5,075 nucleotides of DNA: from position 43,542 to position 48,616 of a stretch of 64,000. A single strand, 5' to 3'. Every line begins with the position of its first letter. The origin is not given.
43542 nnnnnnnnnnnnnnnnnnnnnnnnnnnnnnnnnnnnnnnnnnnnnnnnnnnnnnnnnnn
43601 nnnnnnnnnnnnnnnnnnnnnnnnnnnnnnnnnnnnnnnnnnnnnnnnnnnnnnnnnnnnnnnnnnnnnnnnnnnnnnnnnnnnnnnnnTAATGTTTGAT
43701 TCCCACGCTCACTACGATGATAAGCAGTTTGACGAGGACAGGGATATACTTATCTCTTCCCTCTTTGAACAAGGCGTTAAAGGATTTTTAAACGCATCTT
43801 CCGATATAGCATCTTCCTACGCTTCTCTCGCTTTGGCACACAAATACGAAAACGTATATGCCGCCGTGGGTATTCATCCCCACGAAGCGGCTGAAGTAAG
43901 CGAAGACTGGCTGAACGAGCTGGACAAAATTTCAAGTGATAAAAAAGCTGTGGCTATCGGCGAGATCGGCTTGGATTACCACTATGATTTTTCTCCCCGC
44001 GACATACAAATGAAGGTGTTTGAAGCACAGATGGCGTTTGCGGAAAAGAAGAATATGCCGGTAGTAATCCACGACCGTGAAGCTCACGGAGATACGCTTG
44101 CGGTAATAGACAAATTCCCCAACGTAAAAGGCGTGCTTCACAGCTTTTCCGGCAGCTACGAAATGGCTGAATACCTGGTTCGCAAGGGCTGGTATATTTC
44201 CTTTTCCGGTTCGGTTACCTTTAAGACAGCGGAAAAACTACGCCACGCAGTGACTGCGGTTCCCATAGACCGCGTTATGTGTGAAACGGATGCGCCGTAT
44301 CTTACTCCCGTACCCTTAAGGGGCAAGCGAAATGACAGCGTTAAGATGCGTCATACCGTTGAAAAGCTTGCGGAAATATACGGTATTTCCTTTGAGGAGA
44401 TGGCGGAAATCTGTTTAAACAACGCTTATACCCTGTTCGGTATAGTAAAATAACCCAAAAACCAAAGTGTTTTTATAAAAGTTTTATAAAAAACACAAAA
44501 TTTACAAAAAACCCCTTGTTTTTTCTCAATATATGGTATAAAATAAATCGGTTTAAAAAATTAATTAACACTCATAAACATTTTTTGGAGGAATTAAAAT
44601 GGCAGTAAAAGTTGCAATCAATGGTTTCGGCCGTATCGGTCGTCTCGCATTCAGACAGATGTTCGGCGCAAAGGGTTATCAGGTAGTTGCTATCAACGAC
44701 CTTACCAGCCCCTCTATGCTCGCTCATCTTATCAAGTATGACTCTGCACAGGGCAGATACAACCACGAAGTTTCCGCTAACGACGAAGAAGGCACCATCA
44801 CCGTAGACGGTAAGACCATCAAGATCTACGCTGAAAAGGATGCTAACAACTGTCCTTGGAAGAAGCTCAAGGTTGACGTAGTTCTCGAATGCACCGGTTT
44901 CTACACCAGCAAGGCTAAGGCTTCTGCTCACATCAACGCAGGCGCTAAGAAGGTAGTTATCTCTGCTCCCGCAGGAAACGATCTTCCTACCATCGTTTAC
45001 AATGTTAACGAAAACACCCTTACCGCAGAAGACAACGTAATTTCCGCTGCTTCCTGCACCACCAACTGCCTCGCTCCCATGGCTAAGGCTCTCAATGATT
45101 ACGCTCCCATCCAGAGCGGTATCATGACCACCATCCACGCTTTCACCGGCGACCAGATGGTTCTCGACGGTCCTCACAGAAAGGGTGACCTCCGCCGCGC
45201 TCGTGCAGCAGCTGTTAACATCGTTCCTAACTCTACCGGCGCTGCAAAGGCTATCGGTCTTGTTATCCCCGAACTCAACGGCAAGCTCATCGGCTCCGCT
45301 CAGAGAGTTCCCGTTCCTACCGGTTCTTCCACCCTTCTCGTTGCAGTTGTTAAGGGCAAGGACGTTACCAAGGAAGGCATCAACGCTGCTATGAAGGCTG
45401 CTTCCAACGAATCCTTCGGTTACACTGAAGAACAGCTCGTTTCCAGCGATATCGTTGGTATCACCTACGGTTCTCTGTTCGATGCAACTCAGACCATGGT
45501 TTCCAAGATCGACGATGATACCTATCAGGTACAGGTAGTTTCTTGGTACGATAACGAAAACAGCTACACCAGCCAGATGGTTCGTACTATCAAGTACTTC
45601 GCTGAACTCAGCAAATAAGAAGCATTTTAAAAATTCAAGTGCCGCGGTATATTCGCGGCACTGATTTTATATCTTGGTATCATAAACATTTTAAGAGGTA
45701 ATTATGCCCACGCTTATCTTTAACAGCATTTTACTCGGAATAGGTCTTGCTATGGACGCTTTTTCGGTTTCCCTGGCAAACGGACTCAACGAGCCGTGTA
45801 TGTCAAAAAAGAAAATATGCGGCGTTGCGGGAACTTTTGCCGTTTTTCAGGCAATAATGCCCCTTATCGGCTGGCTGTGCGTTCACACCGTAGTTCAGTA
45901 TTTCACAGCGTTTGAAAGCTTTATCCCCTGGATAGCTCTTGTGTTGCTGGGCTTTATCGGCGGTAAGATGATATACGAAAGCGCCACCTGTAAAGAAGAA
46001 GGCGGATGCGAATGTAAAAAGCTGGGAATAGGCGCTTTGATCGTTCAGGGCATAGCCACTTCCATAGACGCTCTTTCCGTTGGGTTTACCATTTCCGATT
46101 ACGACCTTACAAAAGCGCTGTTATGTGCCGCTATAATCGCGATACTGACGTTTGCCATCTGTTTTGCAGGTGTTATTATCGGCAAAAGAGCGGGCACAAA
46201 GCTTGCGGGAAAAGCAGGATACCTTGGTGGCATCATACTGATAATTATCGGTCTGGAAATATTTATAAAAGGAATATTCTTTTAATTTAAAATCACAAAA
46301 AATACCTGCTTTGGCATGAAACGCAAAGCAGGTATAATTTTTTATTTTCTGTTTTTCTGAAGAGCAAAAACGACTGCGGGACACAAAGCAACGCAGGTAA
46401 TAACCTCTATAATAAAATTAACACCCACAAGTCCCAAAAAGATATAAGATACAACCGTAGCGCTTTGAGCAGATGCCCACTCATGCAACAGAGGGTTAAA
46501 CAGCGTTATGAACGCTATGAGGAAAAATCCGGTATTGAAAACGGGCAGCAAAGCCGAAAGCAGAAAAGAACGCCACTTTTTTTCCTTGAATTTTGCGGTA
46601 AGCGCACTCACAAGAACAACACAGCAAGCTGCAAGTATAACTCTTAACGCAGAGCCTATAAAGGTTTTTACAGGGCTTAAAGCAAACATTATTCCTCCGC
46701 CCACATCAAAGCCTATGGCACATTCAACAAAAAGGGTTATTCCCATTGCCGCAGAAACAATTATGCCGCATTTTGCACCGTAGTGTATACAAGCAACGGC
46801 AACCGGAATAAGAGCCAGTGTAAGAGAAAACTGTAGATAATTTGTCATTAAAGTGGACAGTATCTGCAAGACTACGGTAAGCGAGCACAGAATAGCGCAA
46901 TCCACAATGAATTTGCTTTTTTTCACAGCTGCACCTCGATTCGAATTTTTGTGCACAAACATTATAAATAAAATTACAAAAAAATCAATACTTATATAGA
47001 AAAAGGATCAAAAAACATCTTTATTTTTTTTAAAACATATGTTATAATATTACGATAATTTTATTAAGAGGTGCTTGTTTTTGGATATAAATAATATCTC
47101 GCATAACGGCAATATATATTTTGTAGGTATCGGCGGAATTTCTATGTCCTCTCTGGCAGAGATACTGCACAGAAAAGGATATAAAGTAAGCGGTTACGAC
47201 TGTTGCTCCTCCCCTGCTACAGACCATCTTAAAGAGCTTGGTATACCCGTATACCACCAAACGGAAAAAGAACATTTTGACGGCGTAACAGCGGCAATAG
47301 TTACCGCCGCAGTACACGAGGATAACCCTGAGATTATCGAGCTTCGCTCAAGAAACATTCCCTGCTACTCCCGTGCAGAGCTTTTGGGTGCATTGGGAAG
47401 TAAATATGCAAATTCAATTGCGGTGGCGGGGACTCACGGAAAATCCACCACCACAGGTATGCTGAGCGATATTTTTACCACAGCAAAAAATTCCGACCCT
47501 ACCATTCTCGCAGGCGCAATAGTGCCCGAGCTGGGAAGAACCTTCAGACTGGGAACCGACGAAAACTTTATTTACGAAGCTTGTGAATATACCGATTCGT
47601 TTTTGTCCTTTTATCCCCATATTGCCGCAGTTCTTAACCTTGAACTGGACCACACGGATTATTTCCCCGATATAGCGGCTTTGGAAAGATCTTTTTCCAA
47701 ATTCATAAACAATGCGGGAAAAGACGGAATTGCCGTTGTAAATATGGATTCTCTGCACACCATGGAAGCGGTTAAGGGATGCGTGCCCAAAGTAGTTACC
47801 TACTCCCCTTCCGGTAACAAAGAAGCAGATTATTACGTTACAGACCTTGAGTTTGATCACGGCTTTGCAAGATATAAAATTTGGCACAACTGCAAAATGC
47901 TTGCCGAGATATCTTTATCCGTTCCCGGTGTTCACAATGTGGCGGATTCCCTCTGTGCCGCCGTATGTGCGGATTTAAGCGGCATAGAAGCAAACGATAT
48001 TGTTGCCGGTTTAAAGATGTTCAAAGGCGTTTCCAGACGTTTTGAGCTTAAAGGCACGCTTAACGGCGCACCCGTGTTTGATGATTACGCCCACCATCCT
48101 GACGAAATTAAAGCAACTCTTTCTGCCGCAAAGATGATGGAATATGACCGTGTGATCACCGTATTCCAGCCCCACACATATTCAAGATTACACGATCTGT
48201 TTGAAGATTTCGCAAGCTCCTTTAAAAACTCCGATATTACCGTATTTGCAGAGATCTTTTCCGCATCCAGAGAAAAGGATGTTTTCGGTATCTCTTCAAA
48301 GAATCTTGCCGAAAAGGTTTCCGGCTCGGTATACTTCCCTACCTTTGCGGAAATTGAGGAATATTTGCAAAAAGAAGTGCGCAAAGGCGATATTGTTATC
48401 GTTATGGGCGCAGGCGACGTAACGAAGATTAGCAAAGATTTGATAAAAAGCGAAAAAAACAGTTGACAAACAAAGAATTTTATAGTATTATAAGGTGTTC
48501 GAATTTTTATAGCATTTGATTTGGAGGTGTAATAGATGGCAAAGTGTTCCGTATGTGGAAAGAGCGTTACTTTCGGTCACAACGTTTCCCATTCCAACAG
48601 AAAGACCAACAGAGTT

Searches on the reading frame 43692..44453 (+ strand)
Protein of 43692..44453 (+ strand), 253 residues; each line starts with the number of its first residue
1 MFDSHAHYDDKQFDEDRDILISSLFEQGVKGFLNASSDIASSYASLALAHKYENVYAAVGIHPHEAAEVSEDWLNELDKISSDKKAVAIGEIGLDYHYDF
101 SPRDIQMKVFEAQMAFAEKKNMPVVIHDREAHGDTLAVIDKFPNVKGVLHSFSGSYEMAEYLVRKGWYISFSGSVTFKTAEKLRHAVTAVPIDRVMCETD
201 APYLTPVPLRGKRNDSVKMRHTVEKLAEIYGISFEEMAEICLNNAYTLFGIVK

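Call 81: search_protein_families(library=pfam, proteins=[window:43692-44453:+], max_evalue=0.0001)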
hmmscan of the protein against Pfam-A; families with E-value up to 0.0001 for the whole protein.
window:43692-44453:+ (253 aa): 2 families
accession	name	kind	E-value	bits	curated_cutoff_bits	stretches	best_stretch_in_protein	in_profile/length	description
PF01026.27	TatD_DNase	-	1.9e-84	283.4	27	1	2-250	1-253/253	TatD related DNase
PF04909.20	Amidohydro_2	-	3.2e-06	27.5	26.4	1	114-251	131-289/289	Amidohydrolase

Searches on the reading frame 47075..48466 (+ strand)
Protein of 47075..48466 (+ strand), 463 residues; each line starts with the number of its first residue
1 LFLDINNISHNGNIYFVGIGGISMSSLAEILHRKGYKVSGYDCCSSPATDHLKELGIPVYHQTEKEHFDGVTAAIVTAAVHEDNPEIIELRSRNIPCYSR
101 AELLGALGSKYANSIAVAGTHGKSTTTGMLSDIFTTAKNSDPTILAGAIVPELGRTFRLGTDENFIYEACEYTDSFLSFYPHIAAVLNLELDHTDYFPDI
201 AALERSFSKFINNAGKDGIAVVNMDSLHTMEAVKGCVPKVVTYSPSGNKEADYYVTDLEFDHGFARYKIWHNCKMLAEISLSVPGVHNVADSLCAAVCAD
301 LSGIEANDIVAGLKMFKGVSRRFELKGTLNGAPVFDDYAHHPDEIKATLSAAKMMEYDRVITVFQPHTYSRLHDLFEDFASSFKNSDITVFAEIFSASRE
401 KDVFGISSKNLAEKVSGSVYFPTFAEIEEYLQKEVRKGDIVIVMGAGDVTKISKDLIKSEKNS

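Call 82: search_protein_families(library=pfam, proteins=[window:47075-48466:+], max_evalue=0.0001)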
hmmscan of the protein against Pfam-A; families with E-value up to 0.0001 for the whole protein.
window:47075-48466:+ (463 aa): 3 families
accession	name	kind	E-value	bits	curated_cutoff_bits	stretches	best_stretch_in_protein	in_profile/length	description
PF01225.30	Mur_ligase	-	1e-23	83.9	21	1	14-110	2-93/95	Mur ligase family, catalytic domain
PF08245.18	Mur_ligase_M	-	4.4e-21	76.2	24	1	117-299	1-200/200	Mur ligase middle domain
PF02875.26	Mur_ligase_C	-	2.3e-20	74.2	28.4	1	321-447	1-127/127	Mur ligase, glutamate ligase domain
